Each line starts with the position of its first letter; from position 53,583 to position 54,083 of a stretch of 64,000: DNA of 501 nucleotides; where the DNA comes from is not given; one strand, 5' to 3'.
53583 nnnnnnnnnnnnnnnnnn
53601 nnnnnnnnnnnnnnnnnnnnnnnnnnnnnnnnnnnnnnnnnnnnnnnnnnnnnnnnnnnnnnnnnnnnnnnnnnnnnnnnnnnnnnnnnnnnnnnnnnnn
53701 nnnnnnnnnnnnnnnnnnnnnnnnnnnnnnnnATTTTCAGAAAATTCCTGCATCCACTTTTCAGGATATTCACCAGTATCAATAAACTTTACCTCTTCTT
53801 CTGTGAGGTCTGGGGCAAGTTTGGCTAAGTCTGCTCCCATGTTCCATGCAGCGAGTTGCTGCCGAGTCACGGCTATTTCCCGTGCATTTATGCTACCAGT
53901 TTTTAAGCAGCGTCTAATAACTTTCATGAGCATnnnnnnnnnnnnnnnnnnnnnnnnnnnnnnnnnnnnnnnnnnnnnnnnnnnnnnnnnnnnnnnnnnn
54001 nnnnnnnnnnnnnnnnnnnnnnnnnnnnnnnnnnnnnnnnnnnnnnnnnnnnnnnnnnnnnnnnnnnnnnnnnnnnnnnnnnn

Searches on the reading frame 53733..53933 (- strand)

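Call 66: search_protein_families(library=pfam, proteins=[window:53733-53933:-], max_evalue=0.05)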
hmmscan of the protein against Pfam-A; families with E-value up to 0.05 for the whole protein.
window:53733-53933:- (67 aa): 0 families

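Call 67: search_protein_families(library=phrogs, proteins=[window:53733-53933:-], max_evalue=0.01)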
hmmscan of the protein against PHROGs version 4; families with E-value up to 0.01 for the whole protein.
window:53733-53933:- (67 aa): 1 family
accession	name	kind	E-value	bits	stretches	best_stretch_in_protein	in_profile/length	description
phrog_20898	-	unknown function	5.7e-09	37.2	1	3-66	31-94/99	-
